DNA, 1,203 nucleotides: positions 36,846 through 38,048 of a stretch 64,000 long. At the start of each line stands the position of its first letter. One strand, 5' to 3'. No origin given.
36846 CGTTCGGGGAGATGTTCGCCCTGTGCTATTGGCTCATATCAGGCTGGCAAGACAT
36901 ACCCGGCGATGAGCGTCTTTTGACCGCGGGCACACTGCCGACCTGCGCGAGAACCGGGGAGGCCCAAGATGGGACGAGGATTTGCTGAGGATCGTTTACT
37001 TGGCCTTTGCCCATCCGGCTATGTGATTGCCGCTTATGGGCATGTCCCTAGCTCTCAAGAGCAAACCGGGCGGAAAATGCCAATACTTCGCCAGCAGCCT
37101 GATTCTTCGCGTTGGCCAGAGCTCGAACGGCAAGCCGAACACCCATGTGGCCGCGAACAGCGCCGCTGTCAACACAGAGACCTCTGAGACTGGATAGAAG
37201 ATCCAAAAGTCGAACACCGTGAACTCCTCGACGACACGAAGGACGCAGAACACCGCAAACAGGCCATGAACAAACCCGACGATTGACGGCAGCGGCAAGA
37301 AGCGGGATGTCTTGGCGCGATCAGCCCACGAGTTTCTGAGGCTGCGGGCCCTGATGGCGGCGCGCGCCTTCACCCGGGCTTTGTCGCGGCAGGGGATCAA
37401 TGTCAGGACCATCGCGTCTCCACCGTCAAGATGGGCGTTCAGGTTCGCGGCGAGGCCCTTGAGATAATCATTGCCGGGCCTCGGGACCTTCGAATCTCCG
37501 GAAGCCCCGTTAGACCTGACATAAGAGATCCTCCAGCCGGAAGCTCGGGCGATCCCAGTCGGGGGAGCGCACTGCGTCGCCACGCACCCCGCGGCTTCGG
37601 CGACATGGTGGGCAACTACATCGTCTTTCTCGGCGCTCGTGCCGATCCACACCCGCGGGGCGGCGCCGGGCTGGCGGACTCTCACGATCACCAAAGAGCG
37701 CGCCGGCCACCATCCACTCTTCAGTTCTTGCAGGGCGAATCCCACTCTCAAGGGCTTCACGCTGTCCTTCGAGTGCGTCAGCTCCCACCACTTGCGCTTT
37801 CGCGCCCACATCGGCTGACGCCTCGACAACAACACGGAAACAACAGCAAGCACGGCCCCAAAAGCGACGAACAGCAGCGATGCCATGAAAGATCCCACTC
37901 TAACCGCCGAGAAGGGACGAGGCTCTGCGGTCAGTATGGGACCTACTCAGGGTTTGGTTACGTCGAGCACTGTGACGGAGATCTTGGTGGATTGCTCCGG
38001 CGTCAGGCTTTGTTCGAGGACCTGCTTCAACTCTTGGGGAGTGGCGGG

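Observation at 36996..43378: Candidate undescribed three-gene defence operon: DUF4143-type AAA ATPase, giant STAND NTPase-nuclease, membrane protein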

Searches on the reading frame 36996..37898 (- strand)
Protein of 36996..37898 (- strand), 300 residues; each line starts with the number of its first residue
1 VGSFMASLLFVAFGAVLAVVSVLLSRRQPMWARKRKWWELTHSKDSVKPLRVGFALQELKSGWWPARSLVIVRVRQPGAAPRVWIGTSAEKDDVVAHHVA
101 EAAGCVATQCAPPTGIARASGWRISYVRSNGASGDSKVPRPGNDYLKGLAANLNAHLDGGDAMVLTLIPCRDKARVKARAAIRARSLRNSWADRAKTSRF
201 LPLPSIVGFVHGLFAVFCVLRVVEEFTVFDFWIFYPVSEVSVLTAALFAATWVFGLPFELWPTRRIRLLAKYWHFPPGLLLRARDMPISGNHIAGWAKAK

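Call 7: search_protein_families(library=pfam, proteins=[window:36996-37898:-], max_evalue=0.1)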
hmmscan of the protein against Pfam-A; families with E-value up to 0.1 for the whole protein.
window:36996-37898:- (300 aa): 0 families

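Call 8: search_protein_families(library=padloc, proteins=[window:36996-37898:-], max_evalue=0.1)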
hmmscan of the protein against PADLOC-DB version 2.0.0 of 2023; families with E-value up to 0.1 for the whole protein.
window:36996-37898:- (300 aa): 0 families

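Call 9: search_protein_families(library=ncbifam, proteins=[window:36996-37898:-], max_evalue=0.1)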
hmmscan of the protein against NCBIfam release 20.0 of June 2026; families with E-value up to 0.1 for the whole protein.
window:36996-37898:- (300 aa): 0 families

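Call 63: find_homologous_proteins(query=window:36996-37898:-, max_evalue=0.001)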
Query window:36996-37898:- (300 aa): 2 proteins with E <= 0.001 among 4816 candidates.
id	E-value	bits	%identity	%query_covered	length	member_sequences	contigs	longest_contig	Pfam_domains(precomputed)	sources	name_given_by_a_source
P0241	2.5e-122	426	95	69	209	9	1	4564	-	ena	-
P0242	1.3e-106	374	62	100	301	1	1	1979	-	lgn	-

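Call 64: find_encoding_contigs(protein=P0242, flank=3000, max_places=3)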
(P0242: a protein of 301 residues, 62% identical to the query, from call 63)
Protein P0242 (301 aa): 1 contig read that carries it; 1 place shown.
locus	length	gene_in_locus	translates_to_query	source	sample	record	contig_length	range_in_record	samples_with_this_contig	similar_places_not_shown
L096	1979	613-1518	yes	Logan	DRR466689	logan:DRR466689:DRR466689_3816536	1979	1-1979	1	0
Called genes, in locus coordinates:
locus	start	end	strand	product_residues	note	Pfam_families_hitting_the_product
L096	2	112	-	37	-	?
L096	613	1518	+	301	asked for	-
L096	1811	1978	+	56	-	?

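Call 114: search_protein_families(library=phrogs, proteins=[window:36996-37898:-], max_evalue=0.01)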
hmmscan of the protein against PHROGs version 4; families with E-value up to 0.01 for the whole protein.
window:36996-37898:- (300 aa): 0 families
